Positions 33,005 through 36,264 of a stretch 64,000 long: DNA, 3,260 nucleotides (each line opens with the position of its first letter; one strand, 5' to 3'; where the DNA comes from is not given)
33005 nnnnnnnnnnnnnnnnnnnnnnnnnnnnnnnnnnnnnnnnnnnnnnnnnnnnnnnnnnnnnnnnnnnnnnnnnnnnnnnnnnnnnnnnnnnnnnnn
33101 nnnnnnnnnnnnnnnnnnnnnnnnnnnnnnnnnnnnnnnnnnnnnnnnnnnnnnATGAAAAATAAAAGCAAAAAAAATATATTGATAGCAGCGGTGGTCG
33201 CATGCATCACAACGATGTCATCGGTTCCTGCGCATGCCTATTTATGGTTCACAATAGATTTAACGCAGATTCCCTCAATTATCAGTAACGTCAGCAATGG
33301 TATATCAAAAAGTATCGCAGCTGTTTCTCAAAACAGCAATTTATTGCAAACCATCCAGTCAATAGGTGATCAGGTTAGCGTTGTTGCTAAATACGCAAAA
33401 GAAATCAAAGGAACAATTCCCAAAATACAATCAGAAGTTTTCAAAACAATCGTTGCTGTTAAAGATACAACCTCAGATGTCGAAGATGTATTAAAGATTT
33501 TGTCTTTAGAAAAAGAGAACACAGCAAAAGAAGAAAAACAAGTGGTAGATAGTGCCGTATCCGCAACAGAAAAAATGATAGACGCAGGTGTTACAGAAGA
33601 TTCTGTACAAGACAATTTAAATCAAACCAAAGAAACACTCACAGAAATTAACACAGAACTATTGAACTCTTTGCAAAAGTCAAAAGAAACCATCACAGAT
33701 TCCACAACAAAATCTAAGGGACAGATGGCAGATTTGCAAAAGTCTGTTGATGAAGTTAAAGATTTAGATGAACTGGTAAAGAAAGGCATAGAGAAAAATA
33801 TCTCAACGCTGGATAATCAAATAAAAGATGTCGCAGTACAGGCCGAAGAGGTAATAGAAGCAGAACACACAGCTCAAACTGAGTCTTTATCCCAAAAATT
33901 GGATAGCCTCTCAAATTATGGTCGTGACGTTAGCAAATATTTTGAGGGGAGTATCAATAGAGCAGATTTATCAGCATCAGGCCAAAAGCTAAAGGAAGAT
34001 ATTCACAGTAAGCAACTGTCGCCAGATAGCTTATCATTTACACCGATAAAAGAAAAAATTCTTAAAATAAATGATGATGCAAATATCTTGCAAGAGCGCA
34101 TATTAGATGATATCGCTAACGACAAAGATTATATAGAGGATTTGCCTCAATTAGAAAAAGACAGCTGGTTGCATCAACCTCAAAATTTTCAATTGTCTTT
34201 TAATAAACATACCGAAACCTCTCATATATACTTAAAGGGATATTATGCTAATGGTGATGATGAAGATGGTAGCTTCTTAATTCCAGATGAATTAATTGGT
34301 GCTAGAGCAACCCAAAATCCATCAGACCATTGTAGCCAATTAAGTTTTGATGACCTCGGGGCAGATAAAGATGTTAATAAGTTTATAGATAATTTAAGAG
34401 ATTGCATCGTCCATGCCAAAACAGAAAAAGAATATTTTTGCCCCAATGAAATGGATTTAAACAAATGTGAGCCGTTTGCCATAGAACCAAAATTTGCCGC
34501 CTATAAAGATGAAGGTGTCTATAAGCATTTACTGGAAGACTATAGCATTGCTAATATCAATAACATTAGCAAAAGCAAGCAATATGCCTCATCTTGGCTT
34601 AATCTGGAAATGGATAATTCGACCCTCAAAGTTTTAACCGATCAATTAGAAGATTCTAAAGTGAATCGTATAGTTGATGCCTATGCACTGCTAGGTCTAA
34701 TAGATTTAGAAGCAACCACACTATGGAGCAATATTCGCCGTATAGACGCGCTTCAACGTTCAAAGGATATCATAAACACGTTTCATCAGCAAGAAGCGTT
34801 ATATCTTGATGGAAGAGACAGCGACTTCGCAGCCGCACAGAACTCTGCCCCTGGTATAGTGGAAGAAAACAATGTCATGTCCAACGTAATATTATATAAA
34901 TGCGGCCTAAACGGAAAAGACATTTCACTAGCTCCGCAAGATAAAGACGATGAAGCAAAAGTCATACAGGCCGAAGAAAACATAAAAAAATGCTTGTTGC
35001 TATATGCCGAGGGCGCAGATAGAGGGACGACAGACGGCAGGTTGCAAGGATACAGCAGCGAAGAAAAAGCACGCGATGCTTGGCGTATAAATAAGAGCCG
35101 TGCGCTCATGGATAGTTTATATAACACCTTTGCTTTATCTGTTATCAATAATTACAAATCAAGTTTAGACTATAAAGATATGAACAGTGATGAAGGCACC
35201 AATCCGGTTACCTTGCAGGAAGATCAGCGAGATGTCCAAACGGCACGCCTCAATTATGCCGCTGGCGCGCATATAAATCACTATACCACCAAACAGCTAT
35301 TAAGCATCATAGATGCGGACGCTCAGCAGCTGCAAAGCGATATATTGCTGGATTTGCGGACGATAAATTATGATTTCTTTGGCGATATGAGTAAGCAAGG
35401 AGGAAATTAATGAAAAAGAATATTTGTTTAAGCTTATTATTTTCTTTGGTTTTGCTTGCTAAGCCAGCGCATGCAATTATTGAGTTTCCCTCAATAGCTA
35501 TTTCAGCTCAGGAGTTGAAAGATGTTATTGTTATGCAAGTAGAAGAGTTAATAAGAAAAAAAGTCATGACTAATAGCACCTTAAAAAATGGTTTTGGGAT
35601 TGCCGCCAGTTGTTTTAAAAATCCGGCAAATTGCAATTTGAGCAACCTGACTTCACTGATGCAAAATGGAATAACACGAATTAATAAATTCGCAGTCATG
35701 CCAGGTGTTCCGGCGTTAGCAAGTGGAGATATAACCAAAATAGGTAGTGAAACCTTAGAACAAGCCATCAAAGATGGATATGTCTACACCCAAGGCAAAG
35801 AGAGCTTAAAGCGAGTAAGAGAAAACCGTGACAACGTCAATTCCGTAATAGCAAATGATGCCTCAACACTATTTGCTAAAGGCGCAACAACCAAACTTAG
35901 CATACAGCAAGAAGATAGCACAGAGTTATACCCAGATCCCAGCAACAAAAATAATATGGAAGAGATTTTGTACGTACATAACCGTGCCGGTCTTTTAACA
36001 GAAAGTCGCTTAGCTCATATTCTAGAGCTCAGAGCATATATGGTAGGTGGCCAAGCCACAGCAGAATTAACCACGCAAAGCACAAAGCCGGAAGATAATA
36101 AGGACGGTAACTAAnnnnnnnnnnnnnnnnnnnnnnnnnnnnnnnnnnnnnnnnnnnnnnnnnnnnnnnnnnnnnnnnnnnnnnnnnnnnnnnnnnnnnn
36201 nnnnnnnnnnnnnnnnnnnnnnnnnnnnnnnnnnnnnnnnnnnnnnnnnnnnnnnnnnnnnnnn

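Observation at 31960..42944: Five Sec-signal, TM-free helical proteins occupy the slot where VirB5/VirB6 are expected, and no VirB6, VirD4 or VirB1 is in the window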

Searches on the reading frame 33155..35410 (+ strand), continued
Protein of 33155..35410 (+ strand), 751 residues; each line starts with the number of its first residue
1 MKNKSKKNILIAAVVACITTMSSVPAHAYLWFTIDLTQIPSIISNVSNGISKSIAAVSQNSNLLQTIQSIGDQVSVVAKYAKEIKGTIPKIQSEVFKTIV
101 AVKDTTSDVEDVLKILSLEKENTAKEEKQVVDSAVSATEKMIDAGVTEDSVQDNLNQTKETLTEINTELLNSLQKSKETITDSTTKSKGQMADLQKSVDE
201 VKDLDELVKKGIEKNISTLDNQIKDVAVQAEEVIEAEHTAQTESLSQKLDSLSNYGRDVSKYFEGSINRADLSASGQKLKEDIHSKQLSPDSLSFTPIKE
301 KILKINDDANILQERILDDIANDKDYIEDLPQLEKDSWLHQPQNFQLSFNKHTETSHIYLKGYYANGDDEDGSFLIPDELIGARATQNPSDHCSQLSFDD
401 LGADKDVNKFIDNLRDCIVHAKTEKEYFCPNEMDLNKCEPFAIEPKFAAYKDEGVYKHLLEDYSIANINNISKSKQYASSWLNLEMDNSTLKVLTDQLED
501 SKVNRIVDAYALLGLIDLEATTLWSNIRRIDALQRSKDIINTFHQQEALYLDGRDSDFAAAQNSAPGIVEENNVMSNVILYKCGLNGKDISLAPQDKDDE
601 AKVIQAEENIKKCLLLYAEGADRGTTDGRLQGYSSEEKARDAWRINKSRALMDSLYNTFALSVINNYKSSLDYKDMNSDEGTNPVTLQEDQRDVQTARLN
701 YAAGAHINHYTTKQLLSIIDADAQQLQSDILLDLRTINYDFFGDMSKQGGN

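Call 83: find_encoding_contigs(protein=P0145, flank=10000, max_places=3)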
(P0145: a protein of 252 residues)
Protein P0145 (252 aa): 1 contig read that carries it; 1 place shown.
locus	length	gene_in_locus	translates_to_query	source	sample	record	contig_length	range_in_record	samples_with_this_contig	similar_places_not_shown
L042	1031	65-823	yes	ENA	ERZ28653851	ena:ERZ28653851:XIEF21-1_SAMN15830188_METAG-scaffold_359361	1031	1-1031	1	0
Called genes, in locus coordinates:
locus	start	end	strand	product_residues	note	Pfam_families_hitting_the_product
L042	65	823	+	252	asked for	-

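Call 84: find_encoding_contigs(protein=P0134, flank=10000, max_places=3)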
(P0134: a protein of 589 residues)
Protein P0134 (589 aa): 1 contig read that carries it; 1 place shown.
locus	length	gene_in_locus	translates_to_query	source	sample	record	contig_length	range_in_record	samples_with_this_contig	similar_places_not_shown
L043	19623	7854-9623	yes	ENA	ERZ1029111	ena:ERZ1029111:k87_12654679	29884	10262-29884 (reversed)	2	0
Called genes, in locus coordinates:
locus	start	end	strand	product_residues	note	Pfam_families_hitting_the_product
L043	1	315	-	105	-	?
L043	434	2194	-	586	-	-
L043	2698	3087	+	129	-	PF04956:TrbC (weak)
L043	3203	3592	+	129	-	PF04956:TrbC (weak)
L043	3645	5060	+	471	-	-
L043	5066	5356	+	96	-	-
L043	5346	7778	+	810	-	PF27097:VirB4_TrbE_N, PF19044:P-loop_TraG (faint), PF03135:CagE_TrbE_VirB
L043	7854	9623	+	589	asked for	-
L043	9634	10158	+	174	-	-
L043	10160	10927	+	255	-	-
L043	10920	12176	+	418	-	-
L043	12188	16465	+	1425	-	-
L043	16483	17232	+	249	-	PF04335:VirB8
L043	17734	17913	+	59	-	-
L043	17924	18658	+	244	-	PF04335:VirB8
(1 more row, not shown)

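Call 86: search_protein_families(library=pfam, alignment_id=A2, max_evalue=0.1)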
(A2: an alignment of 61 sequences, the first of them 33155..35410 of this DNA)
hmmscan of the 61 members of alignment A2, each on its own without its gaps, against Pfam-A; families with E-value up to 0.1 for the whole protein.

A. member 1, window:33155-35410:+ (751 aa): 2 families
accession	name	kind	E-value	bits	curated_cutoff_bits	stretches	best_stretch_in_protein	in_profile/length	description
PF12001.13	DUF3496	-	0.041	14.7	23.3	1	148-187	44-83/109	Domain of unknown function (DUF3496)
PF10241.14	KxDL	-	0.098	13.4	27.2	0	152-209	22-79/86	Uncharacterized conserved protein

B. families by the number of members that match (of 61 scanned): 149 families (the first 25 are shown)
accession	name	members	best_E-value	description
PF04513.17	Baculo_PEP_C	20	9.7e-07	Baculovirus polyhedron envelope protein, PEP, C terminus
PF06103.16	DUF948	14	1e-05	Bacterial protein of unknown function (DUF948)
PF01442.23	Apolipoprotein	13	1.7e-07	Apolipoprotein A1/A4/E domain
PF07996.16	T4SS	13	3.4e-05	Type IV secretion system proteins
PF07889.17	DUF1664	13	0.00011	Protein of unknown function (DUF1664)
PF07464.16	ApoLp-III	10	7.2e-05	Apolipophorin-III precursor (apoLp-III)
PF04108.17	ATG17_like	9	0.00016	Autophagy protein ATG17-like domain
PF11887.13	Mce4_CUP1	9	0.00093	Cholesterol uptake porter CUP1 of Mce4, putative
PF02601.20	Exonuc_VII_L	8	0.0095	Exonuclease VII, large subunit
PF12732.12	YtxH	7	0.00049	YtxH-like protein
PF05478.16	Prominin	7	0.0012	Prominin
PF13012.11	MitMem_reg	7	0.004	Maintenance of mitochondrial structure and function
PF05531.17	NPV_P10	6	0.0015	Nucleopolyhedrovirus P10 protein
PF25450.1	Rab11-FIP3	6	0.0019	Rab11-FIP3-like domain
PF19745.5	FUT8_N_cat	5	0.0095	Alpha-(1,6)-fucosyltransferase N- and catalytic domains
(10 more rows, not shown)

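Call 92: search_protein_families(library=ncbifam, proteins=[window:33155-35410:+], max_evalue=1)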
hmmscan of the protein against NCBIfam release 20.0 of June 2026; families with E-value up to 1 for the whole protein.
window:33155-35410:+ (751 aa): 3 families
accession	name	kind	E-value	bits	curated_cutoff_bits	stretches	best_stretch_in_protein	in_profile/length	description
NF050014.1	HpsJ_like_B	equivalog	0.023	14.4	260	1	125-238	113-225/254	hormogonium polysaccharide biosynthesis protein HpsJ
NF045559.1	sacti_RiPP_CxC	equivalog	0.035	14.5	75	1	136-178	4-46/87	StsA-related sactipeptide RiPP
NF041917.1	HP0729_fam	equivalog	0.64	9.2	250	1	69-196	217-340/355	HP0729 family protein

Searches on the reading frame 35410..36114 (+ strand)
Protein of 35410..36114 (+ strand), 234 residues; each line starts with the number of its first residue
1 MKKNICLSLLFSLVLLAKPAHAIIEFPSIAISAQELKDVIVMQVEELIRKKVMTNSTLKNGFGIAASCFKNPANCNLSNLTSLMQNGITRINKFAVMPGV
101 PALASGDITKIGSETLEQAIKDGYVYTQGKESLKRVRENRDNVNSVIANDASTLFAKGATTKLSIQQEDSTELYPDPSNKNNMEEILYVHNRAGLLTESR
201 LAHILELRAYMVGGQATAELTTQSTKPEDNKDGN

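Call 5: search_protein_families(library=pfam, proteins=[window:35410-36114:+], max_evalue=1)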
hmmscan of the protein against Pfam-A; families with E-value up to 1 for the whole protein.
window:35410-36114:+ (234 aa): 0 families

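Call 11: find_encoding_contigs(protein=window:35410-36114:+, flank=10000, max_places=6)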
Protein window:35410-36114:+ (234 aa): 4 contigs read that carry it; 2 places shown.
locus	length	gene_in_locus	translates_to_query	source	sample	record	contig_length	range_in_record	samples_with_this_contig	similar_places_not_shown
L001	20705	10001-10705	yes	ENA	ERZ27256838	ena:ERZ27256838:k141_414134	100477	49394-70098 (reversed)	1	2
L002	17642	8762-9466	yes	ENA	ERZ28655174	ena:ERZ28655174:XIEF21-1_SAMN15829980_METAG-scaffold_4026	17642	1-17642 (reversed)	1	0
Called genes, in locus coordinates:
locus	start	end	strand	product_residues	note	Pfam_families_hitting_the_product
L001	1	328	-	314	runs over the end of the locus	PF10671:TcpQ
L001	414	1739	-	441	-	-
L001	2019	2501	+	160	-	-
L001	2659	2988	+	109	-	PF04956:TrbC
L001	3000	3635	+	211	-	PF04956:TrbC (weak)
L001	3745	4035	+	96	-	-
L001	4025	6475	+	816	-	PF27097:VirB4_TrbE_N, PF03135:CagE_TrbE_VirB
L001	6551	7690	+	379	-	-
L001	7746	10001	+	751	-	-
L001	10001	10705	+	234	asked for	-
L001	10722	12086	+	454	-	-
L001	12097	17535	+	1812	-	-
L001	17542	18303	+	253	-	PF04335:VirB8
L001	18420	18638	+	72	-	-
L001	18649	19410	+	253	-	PF04335:VirB8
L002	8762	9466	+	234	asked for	-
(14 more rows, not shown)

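Call 18: search_solved_structures(query=A1, max_evalue=10, show_alignments=2)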
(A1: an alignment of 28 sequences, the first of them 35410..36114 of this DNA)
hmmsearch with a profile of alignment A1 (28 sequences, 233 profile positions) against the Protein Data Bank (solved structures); distinct sequences matched with E-value up to 10: 6.
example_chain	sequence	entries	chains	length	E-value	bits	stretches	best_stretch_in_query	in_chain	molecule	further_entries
7p82_A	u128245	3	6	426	0.19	14.6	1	26-64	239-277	S-adenosylmethionine synthase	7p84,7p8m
7p83_A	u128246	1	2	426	0.19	14.6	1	26-64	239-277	S-adenosylmethionine synthase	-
8gv6_B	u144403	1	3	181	0.26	14.2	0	20-59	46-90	Hemagglutinin H14-HA2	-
6v48_B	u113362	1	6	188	0.29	14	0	20-59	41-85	Hemagglutinin HA2 chain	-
8tb7_H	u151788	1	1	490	1.3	11.8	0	1-32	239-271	Fab24 BAK5 heavy chain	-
6v44_B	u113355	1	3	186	1.5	11.6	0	28-85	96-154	Hemagglutinin HA2 chain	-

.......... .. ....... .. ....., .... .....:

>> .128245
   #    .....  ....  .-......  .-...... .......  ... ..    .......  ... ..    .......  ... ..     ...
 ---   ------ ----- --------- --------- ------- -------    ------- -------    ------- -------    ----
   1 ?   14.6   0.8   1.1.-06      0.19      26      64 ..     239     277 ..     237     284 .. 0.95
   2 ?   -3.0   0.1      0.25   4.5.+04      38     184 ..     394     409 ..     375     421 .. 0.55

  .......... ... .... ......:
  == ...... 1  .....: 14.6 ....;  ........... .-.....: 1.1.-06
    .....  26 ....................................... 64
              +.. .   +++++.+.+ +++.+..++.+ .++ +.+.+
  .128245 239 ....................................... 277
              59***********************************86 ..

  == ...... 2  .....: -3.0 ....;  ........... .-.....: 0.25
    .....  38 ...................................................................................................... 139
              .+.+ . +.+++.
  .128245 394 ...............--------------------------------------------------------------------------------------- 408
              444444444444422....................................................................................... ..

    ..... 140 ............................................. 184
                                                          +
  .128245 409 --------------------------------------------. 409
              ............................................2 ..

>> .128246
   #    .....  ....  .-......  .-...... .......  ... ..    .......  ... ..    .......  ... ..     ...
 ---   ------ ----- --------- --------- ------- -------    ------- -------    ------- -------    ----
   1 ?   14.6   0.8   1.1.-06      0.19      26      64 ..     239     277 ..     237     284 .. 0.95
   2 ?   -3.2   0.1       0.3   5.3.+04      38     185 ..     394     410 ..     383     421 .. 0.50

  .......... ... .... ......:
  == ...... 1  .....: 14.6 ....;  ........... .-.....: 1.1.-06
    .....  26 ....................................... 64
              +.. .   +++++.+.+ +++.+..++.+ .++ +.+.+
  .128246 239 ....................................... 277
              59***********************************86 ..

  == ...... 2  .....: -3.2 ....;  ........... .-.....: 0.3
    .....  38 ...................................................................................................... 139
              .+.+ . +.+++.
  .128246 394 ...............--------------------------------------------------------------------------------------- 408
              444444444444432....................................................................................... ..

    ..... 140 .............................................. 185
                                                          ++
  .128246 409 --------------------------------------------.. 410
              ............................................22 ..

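Call 20: find_homologous_proteins(query=window:35410-36114:+, max_evalue=0.001)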
Query window:35410-36114:+ (234 aa): 3 proteins with E <= 0.001 among 415 candidates.
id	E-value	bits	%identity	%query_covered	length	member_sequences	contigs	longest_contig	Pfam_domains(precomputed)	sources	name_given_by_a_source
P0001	8.2e-146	501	100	100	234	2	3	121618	-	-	-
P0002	1.6e-41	160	39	98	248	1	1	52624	-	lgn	-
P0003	3.1e-39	153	41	95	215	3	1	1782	-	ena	-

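Call 73: predict_structure(alignment_id=A7)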
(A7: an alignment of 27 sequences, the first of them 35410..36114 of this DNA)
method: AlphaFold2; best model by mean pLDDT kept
length: 234 residues; sequences in the alignment: 27
mean_pLDDT: 55.9   pTM: 0.38
mean pLDDT of the five models: 55.9, 48.5, 46.2, 45.3, 43.5
residues with pLDDT >= 90: 0; 70-90: 18; 50-70: 136; < 50: 80
segments of 3 or more residues with pLDDT < 50: 18-93, 232-234
pLDDT, mean of each block of 10 residues (from residue 1): 68 58 37 42 40 39 38 39 40 56 58 65 62 69 70 65 66 62 66 65 63 65 59 44
secondary structure, 60 per line:
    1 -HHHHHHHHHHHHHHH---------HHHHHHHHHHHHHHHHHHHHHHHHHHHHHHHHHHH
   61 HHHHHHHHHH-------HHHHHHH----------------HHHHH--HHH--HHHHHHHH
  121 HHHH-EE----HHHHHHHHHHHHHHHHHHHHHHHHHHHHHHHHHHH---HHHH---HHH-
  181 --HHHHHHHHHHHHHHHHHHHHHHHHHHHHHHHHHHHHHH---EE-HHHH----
elements in order: H2-16 H26-70 H78-84 H101-105 H113-124 H132-166 H170-173 H183-220 H227-230

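Call 76: fold_search(model_id=the predicted structure, library=pdb)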
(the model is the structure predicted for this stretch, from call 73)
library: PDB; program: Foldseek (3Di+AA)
matches with E <= 10: 107; with E <= 0.001: 0
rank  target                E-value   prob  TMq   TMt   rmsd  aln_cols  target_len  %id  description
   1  6zbc_D                7.8e-01  0.08  0.17  0.19  30.0       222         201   17  Merozoite surface protein 1 (MSP-1) from Plasmodium falciparum, main conformation (released 2021-05-19)
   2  6zbf_D                1.0e+00  0.06  0.17  0.19  30.0       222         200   16  Merozoite surface protein 1 (MSP-1) from Plasmodium falciparum, alternative conformation 3 (released 2021-05-19)
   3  6qpq_A                1.5e+00  0.11  0.18  0.11  15.8       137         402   19  The structure of the cohesin head module elucidates the mechanism of ring opening (released 2020-02-05)
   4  8ioi_A                1.8e+00  0.44  0.21  0.26   8.0        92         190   14  Crystal Structure of PadR- family transcriptional regulator Rv1176c from Mycobacterium tuberculosis H37Rv. (released 2024-03-13)
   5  2v0x_B                2.0e+00  0.05  0.17  0.19  14.7       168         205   13  The dimerization domain of LAP2alpha (released 2007-06-26)
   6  8to0_I                2.6e+00  0.13  0.20  0.21  11.6       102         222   18  48-nm repeating structure of doublets from mouse sperm flagella (released 2023-11-01)
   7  6qpq_C                2.7e+00  0.10  0.22  0.14  12.8       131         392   12  The structure of the cohesin head module elucidates the mechanism of ring opening (released 2020-02-05)
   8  8tdu_B                2.9e+00  0.30  0.34  0.35  22.6       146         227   14  STX-478, a Mutant-Selective, Allosteric Inhibitor bound to PI3Kalpha (released 2023-09-06)
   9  8j07_8A               2.9e+00  0.23  0.29  0.33  17.0       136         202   16  96nm repeat of human respiratory doublet microtubule and associated axonemal complexes (released 2023-07-26)
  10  2y3a_B                2.9e+00  0.14  0.25  0.25   7.1       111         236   18  Crystal structure of p110beta in complex with icSH2 of p85beta and the drug GDC-0941 (released 2011-03-16)
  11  8tgd_B                3.1e+00  0.30  0.35  0.33  22.9       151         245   14  STX-478, a Mutant-Selective, Allosteric Inhibitor bound to H1047R PI3Kalpha (released 2023-09-06)
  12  7tz7_B                3.2e+00  0.57  0.34  0.30   2.5        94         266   17  PI3K alpha in complex with an inhibitor (released 2022-05-18)
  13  4jps_B                3.2e+00  0.23  0.34  0.35  19.4       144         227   15  Co-crystal Structures of the Lipid Kinase PI3K alpha with Pan and Isoform Selective Inhibitors (released 2014-04-02)
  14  9gdi_B                3.2e+00  0.15  0.24  0.32   5.8       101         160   18  HUMAN PI3KDELTA IN COMPLEX WITH ISOCUMARIN INHIBITOR 10 (released 2024-12-18)
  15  9fqr_FO               3.2e+00  0.09  0.19  0.33   7.2        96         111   14  96-nm repeat of axonemal doublet microtubules from bovine sperm (released 2025-03-26)
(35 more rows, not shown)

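Call 89: search_protein_families(library=pfam, alignment_id=A1, max_evalue=0.1)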
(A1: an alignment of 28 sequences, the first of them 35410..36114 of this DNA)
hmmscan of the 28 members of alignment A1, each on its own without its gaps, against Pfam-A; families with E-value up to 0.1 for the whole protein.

A. member 1, window:35410-36114:+ (234 aa): 0 families

B. families by the number of members that match (of 28 scanned): 31 families (the first 25 are shown)
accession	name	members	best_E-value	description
PF12963.12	DUF3852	2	0.0025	Protein of unknown function (DUF3852)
PF25228.1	Lips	2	0.0054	Lips protein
PF10241.14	KxDL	2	0.083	Uncharacterized conserved protein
PF05531.17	NPV_P10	2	0.087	Nucleopolyhedrovirus P10 protein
PF13374.12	TPR_10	1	0.0005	Tetratricopeptide repeat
PF03978.18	Borrelia_REV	1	0.0012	Borrelia burgdorferi REV protein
PF00274.25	Glycolytic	1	0.0019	Fructose-bisphosphate aldolase class-I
PF24281.2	HVO_2928_N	1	0.0033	HVO_2928, N-terminal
PF11480.13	ImmE5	1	0.0067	Colicin-E5 Imm protein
PF01441.24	Lipoprotein_6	1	0.009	Lipoprotein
PF20400.3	BAR_4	1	0.013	BAR-like domain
PF21535.2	HVO_2248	1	0.018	Uncharacterized motility-related protein HVO_2248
PF18061.6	CRISPR_Cas9_WED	1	0.024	CRISPR-Cas9 WED domain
PF00715.22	IL2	1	0.028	Interleukin 2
PF05388.16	Carbpep_Y_N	1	0.031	Carboxypeptidase Y pro-peptide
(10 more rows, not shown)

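Call 92: search_protein_families(library=ncbifam, proteins=[window:35410-36114:+], max_evalue=1)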
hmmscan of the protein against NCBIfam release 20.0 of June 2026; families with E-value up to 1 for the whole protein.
window:35410-36114:+ (234 aa): 0 families
